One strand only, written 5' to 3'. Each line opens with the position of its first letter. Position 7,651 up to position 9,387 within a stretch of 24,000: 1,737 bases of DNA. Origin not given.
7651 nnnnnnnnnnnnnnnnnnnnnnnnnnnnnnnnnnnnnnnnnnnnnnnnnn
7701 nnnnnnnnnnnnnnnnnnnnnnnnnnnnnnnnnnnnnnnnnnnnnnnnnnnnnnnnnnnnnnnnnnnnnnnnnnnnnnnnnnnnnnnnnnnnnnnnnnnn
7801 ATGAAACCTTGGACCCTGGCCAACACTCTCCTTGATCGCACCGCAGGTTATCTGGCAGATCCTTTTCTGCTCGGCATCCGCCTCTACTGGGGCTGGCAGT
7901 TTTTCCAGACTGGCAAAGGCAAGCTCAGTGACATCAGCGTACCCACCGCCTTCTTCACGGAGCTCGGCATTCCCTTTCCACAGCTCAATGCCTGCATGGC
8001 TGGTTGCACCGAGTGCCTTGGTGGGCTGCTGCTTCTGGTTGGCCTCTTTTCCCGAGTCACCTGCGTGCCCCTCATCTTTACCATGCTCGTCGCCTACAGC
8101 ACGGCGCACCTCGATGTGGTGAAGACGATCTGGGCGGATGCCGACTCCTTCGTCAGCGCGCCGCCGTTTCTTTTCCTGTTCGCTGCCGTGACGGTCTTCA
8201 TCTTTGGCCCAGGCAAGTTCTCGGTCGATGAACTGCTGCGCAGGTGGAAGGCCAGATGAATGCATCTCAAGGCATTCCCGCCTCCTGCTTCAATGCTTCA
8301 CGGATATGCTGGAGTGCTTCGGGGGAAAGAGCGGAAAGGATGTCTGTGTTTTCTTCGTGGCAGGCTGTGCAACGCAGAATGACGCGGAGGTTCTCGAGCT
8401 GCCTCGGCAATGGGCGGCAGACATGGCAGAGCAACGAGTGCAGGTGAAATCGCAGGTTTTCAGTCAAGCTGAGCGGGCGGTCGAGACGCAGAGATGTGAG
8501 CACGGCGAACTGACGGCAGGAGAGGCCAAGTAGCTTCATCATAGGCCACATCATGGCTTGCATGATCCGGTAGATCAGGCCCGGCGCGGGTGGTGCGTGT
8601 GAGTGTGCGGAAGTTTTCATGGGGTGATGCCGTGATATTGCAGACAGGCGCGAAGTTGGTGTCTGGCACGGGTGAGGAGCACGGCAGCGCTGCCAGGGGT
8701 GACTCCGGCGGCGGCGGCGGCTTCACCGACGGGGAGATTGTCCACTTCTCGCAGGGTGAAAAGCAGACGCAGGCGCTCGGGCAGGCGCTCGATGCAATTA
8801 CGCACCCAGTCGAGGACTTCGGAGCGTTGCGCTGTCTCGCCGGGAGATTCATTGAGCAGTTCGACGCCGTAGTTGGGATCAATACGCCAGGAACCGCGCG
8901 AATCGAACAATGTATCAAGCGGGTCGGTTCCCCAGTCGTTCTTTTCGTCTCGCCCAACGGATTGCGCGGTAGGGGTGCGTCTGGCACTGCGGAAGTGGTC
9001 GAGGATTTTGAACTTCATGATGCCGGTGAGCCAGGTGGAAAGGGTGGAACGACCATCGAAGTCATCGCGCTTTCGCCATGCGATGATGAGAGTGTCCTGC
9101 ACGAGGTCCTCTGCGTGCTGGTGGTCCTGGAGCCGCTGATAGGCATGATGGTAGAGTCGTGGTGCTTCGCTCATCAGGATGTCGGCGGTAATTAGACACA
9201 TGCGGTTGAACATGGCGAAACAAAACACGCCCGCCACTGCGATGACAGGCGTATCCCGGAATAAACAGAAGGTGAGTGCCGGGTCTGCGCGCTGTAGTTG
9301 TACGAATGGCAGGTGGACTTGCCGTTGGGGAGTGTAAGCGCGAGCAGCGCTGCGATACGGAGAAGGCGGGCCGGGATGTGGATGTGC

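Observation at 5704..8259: Methanobactin-related periplasmic RiPP metallophore cluster: Cys-repeat precursor + DUF692 + DUF2063 + DoxX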

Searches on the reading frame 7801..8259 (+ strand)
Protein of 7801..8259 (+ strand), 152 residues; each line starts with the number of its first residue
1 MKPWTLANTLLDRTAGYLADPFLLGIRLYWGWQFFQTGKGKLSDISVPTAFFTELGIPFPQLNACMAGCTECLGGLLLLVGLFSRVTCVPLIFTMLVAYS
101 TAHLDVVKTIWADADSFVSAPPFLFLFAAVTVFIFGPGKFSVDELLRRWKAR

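Call 3: search_protein_families(library=ncbifam, proteins=[window:7801-8259:+], max_evalue=0.01)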
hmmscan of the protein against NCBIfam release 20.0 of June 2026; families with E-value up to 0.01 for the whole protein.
window:7801-8259:+ (152 aa): 1 family
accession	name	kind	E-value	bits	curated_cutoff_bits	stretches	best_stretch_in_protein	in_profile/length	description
NF050144.1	matur_HvfX_fam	equivalog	8.3e-23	81.3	80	1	23-112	4-97/165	HvfX family Cu-binding RiPP maturation protein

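Call 4: search_protein_families(library=pfam, proteins=[window:7801-8259:+], max_evalue=0.01)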
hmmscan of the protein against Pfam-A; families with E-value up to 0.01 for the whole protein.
window:7801-8259:+ (152 aa): 2 families
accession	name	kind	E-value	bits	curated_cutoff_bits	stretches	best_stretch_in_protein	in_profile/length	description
PF07681.17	DoxX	-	1.1e-18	68.1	23.6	1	23-103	2-84/85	DoxX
PF04173.18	DoxD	-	3.9e-05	24.1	22.7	1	66-148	70-146/167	TQO small subunit DoxD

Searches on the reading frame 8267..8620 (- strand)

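Call 3: search_protein_families(library=ncbifam, proteins=[window:8267-8620:-], max_evalue=0.01)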
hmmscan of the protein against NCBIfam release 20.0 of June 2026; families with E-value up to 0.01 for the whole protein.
window:8267-8620:- (117 aa): 1 family
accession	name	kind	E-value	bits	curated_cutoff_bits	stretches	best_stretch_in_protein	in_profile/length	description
NF052368.1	antisigmaE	subfamily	9.7e-11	41.3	50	1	33-79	2-48/48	anti-sigma factor family protein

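Call 4: search_protein_families(library=pfam, proteins=[window:8267-8620:-], max_evalue=0.01)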
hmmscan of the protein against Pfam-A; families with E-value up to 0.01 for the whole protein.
window:8267-8620:- (117 aa): 0 families

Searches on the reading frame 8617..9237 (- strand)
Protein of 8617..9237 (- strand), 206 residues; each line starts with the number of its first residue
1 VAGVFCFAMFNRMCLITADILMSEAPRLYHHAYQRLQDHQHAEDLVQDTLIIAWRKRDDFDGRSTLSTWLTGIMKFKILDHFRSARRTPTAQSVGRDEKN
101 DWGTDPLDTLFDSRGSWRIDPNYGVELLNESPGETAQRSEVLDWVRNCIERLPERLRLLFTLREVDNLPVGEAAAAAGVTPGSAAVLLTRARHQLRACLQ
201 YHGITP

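Call 3: search_protein_families(library=ncbifam, proteins=[window:8617-9237:-], max_evalue=0.01)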
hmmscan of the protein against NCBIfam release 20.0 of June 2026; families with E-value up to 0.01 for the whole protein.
window:8617-9237:- (206 aa): 79 families (the best 25 are shown)
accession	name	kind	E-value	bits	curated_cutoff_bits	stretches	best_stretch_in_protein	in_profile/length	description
TIGR02943.1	Sig70_famx1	hypoth_equivalog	4.7e-35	121.1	162.2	1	20-203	7-183/188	RNA polymerase sigma-70 factor, TIGR02943 family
NF008892.0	PRK11924.2-1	equivalog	1.2e-33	116.5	291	1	18-202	19-196/203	RNA polymerase sigma factor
NF009173.0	PRK12520.1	equivalog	6e-33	114.2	255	1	21-202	8-182/191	RNA polymerase sigma factor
NF009184.0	PRK12532.1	equivalog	8.7e-31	107.3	276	1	21-201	11-186/195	RNA polymerase sigma factor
NF009196.0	PRK12544.1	equivalog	1.9e-27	96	287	1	30-201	33-198/208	RNA polymerase factor sigma-70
NF008888.0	PRK11922.1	equivalog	7.2e-25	88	204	1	20-200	35-197/231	RNA polymerase sigma factor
NF058625.1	sigma_PG0214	equivalog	1.2e-24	86.9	130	2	129-200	91-162/170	GFO_1088 family ECF-type sigma factor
TIGR02937.1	sigma70-ECF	superfamily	1.5e-24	86.5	42.9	1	21-199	7-165/165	sigma-70 family RNA polymerase sigma factor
NF009182.0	PRK12530.1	subfamily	1.6e-22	79.9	264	1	29-200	23-185/193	RNA polymerase sigma factor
NF009197.0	PRK12545.1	equivalog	1.8e-22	80.1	336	1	30-205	23-193/201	RNA polymerase factor sigma-70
TIGR02989.1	Sig-70_gvs1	subfamily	7.1e-22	78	124.55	2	19-89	5-75/158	RNA polymerase sigma-70 factor, Rhodopirellula/Verrucomicrobium family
NF006089.0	PRK08241.1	subfamily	3.7e-21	75.6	240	1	27-197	34-202/343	RNA polymerase subunit sigma-70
TIGR02960.1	SigX5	hypoth_equivalog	1.6e-18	67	264.75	1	28-197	18-188/322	RNA polymerase sigma-70 factor, TIGR02960 family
NF009168.0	PRK12515.1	subfamily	3e-18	66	236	2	26-88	33-95/189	RNA polymerase sigma factor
TIGR02985.1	Sig70_bacteroi1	subfamily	6e-18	65.6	126.4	1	25-197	11-160/162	RNA polymerase sigma-70 factor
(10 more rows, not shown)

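Call 4: search_protein_families(library=pfam, proteins=[window:8617-9237:-], max_evalue=0.01)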
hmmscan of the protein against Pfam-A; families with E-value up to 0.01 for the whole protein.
window:8617-9237:- (206 aa): 3 families
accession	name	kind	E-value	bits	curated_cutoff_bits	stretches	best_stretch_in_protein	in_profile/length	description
PF04542.20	Sigma70_r2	-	2.5e-19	69.3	24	1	23-88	4-71/71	Sigma-70 region 2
PF08281.18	Sigma70_r4_2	-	8.7e-11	41.7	25.7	1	143-194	2-53/54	Sigma-70, region 4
PF04545.22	Sigma70_r4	-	0.00025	20.9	24.1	1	148-197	1-50/50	Sigma-70, region 4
